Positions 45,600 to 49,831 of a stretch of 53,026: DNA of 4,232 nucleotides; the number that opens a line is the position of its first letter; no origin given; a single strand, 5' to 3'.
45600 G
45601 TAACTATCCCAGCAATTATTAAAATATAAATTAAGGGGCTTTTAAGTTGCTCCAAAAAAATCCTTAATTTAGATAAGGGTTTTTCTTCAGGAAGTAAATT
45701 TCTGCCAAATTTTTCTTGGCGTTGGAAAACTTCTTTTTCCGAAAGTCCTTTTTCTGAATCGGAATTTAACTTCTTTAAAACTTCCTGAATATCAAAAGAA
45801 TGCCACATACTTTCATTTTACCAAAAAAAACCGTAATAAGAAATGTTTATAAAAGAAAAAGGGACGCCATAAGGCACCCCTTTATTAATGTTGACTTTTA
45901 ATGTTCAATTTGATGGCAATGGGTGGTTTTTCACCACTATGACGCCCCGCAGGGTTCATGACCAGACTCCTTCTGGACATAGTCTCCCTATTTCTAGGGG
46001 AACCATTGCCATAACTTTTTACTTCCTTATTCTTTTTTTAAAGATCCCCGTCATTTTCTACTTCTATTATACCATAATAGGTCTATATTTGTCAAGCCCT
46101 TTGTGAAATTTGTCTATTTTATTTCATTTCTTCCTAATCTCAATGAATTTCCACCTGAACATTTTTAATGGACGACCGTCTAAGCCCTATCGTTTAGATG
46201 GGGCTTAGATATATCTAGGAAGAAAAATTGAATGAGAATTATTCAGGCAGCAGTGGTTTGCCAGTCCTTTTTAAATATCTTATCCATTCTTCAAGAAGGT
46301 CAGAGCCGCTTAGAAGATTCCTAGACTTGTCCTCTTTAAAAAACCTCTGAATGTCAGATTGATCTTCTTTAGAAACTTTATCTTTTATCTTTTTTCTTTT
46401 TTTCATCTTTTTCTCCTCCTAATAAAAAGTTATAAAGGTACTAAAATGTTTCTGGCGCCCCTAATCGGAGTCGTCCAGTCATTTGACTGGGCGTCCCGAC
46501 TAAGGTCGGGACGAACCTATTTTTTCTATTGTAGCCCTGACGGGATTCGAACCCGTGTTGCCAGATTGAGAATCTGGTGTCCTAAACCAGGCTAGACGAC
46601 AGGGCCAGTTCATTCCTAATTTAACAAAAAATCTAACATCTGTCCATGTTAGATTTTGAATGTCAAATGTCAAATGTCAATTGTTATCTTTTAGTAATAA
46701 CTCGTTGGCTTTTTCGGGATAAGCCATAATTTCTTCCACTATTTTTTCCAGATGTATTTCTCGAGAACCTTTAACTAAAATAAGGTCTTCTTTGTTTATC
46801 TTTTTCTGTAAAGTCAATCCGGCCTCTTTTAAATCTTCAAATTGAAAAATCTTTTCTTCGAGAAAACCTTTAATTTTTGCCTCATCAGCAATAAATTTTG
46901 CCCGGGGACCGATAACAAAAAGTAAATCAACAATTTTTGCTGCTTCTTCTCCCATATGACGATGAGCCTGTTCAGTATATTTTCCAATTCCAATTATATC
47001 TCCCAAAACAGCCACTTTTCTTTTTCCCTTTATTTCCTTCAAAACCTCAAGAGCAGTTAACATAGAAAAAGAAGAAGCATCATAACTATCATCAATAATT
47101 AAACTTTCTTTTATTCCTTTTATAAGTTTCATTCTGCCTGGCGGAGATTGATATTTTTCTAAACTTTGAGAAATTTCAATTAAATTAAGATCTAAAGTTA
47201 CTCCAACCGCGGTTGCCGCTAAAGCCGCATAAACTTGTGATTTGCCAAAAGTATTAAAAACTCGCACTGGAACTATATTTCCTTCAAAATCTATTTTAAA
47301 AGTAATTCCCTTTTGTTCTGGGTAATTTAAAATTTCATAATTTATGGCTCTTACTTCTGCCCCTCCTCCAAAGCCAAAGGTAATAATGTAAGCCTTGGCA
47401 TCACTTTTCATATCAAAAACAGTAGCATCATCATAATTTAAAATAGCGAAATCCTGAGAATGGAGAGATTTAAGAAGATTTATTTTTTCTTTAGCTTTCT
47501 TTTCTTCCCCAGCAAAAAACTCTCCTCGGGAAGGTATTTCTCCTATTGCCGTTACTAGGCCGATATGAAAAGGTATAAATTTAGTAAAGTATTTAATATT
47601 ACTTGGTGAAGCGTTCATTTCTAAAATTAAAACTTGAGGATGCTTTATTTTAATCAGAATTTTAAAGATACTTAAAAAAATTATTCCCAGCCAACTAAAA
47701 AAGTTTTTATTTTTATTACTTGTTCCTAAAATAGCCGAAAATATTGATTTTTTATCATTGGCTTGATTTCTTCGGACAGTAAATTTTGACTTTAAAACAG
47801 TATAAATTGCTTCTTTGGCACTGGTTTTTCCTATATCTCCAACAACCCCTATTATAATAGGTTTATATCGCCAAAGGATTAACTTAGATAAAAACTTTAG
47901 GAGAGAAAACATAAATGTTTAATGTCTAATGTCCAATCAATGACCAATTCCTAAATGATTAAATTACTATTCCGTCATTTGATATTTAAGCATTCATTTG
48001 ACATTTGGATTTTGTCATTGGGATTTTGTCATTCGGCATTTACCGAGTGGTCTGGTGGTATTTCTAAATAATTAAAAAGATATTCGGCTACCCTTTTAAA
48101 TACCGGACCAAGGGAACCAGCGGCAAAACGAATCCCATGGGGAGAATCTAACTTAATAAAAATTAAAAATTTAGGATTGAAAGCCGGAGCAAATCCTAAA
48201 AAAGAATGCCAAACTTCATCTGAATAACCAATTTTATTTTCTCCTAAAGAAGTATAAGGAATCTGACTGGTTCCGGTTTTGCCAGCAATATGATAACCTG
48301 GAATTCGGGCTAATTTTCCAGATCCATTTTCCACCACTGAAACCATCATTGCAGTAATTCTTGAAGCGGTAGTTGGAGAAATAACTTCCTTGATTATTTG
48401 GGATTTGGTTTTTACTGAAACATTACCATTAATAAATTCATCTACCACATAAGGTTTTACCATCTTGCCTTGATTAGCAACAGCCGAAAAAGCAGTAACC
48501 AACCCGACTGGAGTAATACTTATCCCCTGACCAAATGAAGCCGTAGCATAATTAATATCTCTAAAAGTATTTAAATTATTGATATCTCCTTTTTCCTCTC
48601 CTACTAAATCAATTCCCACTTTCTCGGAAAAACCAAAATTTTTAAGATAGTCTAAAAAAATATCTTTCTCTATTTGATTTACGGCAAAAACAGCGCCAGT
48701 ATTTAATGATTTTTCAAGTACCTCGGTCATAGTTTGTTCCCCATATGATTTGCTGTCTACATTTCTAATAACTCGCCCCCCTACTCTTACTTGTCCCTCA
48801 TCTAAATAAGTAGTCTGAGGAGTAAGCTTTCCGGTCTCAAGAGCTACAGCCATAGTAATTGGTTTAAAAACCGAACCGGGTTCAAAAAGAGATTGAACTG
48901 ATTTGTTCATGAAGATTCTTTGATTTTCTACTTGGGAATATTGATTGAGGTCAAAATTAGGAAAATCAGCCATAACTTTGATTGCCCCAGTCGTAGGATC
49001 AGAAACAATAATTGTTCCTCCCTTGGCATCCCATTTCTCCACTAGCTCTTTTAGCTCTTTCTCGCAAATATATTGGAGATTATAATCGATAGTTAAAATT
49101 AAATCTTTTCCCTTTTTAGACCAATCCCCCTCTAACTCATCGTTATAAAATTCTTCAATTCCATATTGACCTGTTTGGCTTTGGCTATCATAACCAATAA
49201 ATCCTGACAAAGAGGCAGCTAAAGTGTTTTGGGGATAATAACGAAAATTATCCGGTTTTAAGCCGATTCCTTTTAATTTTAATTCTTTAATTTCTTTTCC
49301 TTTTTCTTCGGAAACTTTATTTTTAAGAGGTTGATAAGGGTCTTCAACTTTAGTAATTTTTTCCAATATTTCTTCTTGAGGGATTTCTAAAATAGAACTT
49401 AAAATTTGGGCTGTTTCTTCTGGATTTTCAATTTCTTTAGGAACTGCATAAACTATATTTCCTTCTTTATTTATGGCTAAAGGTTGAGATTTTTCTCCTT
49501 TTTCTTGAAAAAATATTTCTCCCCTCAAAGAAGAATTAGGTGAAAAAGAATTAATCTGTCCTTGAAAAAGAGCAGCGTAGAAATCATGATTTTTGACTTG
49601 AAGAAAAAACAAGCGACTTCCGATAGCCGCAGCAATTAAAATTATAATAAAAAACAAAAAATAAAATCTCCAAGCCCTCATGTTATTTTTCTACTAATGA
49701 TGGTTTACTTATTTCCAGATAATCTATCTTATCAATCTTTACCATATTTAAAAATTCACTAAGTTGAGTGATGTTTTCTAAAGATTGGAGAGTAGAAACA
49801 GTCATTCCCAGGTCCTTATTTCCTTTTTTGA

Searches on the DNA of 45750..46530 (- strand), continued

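Call 70: search_with_rna_model(model_id=R1, sources=[L083, L084, L085, L086, L087, L088, L089], max_evalue=10)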
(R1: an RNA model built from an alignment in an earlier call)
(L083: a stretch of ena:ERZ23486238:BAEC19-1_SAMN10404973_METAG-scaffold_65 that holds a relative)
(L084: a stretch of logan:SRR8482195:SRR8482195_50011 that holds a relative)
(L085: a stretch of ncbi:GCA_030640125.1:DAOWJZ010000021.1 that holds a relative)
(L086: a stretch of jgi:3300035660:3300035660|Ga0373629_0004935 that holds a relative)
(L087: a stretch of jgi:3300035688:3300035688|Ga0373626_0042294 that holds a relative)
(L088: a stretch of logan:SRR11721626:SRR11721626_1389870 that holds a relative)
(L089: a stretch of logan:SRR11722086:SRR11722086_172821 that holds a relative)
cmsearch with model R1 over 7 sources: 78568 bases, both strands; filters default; matches with E-value up to 10: 0.
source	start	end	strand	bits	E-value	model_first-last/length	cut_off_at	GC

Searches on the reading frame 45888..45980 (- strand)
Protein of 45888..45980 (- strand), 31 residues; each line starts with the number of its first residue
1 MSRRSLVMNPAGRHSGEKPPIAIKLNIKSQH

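Call 25: search_protein_families(library=phrogs, proteins=[window:45888-45980:-], max_evalue=1)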
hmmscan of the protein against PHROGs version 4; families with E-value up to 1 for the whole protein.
seq(31 aa): 0 families

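Call 56: search_protein_representatives(protein=window:45888-45980:-)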
Query: 31 residues. Proteins with E-value up to 0.001 (for the whole library): 3; up to 1e-10: 0; up to 1e-30: 0. The best 3 are listed.
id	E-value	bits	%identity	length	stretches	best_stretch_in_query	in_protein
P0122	1.9e-06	42.2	-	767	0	-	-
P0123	1.2e-04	36.9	44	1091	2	11-26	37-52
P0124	2.1e-04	36.2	43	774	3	4-22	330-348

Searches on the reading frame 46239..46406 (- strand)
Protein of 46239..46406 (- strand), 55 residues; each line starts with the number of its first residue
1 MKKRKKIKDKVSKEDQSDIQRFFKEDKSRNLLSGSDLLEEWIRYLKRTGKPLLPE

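Call 7: search_protein_families(library=pfam, proteins=[window:46239-46406:-])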
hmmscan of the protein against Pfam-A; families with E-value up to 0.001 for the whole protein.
window:46239-46406:- (55 aa): 0 families

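Call 25: search_protein_families(library=phrogs, proteins=[window:46242-46406:-], max_evalue=1)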
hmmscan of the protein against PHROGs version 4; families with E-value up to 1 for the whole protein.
seq(55 aa): 0 families

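Call 26: find_homologous_proteins(query=window:46242-46406:-, max_evalue=10)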
Query seq(55 aa) (55 aa): 1 proteins with E <= 10 among 1 candidates.
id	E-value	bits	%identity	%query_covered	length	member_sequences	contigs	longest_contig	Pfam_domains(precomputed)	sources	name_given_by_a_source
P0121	3.1e-27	110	100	100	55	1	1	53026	-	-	-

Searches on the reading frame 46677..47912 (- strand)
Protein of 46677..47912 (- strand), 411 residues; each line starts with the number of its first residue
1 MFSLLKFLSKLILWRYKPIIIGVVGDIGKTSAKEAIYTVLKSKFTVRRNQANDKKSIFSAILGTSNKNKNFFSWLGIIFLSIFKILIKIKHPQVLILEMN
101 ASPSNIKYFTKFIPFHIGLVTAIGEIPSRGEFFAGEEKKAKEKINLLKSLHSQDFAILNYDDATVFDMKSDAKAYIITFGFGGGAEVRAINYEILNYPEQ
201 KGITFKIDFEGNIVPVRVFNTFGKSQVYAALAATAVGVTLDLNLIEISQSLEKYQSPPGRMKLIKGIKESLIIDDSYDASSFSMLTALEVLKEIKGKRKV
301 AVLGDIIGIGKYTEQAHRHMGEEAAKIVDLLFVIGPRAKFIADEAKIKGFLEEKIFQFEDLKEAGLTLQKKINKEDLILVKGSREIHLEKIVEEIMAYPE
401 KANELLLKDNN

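Call 7: search_protein_families(library=pfam, proteins=[window:46677-47912:-])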
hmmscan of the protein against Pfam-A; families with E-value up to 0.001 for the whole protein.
window:46677-47912:- (411 aa): 2 families
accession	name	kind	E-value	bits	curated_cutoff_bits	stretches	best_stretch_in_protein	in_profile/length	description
PF02875.26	Mur_ligase_C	-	1.3e-17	65.2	28.4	1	259-384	1-127/127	Mur ligase, glutamate ligase domain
PF08245.18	Mur_ligase_M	-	5.8e-14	52.9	24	1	27-236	5-199/200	Mur ligase middle domain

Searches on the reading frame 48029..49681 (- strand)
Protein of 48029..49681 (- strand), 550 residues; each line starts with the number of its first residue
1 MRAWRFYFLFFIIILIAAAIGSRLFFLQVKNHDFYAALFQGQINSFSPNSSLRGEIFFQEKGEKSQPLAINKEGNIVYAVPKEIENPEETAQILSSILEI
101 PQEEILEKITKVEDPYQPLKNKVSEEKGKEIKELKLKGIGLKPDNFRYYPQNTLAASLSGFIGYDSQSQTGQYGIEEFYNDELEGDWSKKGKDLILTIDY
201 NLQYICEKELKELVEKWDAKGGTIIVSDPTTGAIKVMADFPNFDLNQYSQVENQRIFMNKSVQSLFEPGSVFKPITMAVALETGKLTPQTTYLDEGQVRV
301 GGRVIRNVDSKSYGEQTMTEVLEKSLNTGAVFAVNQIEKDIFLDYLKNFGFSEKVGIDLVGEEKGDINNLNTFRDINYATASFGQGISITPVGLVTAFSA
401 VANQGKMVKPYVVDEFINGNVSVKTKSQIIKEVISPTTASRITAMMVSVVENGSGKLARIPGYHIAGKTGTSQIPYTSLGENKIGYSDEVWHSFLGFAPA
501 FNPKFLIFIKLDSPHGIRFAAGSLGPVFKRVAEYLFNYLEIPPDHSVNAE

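Call 7: search_protein_families(library=pfam, proteins=[window:48029-49681:-])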
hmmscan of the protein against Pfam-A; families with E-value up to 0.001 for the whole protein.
window:48029-49681:- (550 aa): 2 families
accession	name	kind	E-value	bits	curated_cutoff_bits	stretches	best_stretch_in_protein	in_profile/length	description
PF00905.27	Transpeptidase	-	2.5e-66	224.3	22.1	1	222-531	1-297/299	Penicillin binding protein transpeptidase domain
PF03717.20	PBP_dimer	-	1.5e-13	52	24.4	1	52-190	5-165/180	Penicillin-binding Protein dimerisation domain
